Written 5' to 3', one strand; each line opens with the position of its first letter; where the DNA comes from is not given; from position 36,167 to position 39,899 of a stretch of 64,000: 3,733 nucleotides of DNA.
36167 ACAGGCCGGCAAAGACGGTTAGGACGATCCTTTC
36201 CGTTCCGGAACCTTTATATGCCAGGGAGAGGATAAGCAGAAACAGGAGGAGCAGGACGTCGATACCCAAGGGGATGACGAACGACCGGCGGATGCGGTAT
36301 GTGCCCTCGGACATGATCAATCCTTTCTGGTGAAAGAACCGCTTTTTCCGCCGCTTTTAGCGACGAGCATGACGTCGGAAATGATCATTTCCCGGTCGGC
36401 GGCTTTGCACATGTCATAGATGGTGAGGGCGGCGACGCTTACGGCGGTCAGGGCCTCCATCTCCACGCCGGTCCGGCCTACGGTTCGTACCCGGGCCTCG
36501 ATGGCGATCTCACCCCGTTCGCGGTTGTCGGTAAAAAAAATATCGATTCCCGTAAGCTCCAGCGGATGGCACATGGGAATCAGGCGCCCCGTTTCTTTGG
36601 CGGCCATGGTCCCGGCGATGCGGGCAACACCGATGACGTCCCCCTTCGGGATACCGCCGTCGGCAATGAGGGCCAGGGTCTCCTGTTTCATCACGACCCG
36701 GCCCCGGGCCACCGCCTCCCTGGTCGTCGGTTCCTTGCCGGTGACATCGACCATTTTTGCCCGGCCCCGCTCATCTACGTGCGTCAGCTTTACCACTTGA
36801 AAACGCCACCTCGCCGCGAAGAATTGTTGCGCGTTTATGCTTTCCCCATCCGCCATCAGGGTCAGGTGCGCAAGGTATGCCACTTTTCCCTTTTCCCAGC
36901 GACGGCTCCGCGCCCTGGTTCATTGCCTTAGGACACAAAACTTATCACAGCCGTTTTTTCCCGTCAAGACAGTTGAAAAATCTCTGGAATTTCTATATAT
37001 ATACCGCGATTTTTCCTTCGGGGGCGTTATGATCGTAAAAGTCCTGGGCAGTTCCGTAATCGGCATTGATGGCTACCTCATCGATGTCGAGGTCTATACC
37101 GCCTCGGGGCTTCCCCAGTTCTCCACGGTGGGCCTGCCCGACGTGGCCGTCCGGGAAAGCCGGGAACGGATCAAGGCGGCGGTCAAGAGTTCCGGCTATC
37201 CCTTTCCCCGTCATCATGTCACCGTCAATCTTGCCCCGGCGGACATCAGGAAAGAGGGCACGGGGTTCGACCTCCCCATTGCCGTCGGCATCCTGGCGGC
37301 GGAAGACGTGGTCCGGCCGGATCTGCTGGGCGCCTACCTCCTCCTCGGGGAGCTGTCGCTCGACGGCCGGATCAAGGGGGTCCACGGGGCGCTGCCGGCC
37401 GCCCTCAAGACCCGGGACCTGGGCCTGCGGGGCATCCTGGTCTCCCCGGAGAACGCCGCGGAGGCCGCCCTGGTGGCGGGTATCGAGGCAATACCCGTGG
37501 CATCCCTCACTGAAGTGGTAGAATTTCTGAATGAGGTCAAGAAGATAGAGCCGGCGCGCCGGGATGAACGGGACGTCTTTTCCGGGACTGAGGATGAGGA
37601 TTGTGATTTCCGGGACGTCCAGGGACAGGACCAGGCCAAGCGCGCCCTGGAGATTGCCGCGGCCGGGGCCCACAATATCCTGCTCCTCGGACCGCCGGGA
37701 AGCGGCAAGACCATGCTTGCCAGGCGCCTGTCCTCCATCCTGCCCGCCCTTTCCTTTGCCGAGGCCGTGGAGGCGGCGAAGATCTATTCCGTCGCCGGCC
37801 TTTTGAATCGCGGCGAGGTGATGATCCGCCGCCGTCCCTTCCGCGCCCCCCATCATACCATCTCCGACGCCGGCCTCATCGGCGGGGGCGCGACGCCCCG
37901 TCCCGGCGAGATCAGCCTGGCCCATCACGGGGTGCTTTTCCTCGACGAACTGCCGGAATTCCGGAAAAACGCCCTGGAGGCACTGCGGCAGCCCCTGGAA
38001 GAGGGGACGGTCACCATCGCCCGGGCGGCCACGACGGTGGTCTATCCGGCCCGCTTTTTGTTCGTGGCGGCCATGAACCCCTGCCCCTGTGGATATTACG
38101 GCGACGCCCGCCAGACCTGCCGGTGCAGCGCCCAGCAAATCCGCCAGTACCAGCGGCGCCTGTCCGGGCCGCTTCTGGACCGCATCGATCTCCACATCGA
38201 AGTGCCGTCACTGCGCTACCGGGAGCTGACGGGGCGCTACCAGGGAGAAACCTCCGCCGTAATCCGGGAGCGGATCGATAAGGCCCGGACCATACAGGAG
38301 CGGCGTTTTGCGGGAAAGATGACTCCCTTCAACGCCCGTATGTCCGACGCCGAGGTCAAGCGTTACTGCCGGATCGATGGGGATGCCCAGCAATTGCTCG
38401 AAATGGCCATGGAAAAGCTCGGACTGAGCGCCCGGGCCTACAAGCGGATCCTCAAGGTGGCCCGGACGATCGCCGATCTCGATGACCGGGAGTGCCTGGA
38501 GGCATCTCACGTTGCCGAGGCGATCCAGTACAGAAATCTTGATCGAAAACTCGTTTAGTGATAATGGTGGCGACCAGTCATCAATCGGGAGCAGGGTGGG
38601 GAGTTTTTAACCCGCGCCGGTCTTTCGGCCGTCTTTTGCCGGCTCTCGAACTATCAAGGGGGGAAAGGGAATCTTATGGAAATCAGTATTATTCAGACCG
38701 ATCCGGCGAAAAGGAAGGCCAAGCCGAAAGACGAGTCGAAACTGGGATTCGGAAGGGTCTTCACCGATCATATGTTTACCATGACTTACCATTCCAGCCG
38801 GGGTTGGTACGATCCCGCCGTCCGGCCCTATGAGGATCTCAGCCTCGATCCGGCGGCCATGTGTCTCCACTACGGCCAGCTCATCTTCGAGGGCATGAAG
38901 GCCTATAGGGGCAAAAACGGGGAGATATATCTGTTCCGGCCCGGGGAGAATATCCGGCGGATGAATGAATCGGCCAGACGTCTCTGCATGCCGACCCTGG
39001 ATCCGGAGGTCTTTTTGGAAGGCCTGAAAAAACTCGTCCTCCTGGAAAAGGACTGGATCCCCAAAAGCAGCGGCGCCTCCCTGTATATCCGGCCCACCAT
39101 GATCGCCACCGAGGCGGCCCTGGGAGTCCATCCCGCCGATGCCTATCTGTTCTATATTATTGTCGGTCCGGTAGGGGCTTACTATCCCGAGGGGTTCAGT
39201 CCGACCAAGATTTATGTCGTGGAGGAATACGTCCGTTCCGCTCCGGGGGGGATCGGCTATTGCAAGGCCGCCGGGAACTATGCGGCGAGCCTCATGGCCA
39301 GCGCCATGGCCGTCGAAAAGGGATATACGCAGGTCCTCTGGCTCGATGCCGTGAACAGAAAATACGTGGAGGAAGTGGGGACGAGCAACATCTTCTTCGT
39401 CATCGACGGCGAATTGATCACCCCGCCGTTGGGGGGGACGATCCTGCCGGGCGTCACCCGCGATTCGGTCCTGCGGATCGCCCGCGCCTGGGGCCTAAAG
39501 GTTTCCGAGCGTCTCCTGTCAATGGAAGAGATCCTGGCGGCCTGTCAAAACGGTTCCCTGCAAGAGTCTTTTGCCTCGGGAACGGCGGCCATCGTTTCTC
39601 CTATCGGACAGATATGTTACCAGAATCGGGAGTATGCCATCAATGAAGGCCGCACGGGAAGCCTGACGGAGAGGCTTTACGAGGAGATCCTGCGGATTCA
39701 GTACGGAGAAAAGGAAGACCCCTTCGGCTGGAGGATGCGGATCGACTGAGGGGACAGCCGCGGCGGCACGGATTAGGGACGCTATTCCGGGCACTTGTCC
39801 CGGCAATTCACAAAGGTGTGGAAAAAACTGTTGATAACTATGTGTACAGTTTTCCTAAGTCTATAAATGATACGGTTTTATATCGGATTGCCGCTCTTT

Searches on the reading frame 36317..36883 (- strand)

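Call 62: search_protein_families(library=pfam, proteins=[window:36317-36883:-], max_evalue=0.00001)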
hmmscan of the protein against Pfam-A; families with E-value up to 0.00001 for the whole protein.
window:36317-36883:- (188 aa): 1 family
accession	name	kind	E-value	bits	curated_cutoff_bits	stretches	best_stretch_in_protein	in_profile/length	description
PF01967.27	MoaC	-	2e-57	193.4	27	1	44-179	1-136/136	MoaC family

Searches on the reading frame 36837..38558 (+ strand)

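Call 61: search_protein_families(library=pfam, proteins=[window:36837-38558:+], max_evalue=0.00001)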
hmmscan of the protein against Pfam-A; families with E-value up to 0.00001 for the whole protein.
window:36837-38558:+ (573 aa): 6 families
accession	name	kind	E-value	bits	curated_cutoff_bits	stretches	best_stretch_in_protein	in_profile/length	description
PF01078.27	Mg_chelatase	-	7.6e-98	326.4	20.3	1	257-463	1-206/207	Magnesium chelatase, subunit ChlI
PF13541.12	ChlI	-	5.8e-42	142.9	27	1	84-206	1-121/121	Subunit ChlI of Mg-chelatase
PF13335.12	Mg_chelatase_C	-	1.1e-33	116.2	26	1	470-566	1-94/94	Magnesium chelatase, subunit ChlI C-terminal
PF00493.29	MCM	-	1.6e-11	44.2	23.3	1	356-453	114-201/224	MCM P-loop domain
PF07728.20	AAA_5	-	5e-11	43.2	22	1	280-417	1-125/139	AAA domain (dynein-related subfamily)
PF00158.32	Sigma54_activat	-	2.5e-06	27.7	20.2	0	350-394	80-124/168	Sigma-54 interaction domain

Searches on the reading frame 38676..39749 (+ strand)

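Call 61: search_protein_families(library=pfam, proteins=[window:38676-39749:+], max_evalue=0.00001)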
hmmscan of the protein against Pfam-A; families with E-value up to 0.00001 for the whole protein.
window:38676-39749:+ (357 aa): 1 family
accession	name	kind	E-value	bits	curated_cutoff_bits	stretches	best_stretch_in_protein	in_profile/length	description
PF01063.24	Aminotran_4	-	2.2e-32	113.2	28.5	1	70-313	2-223/223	Amino-transferase class IV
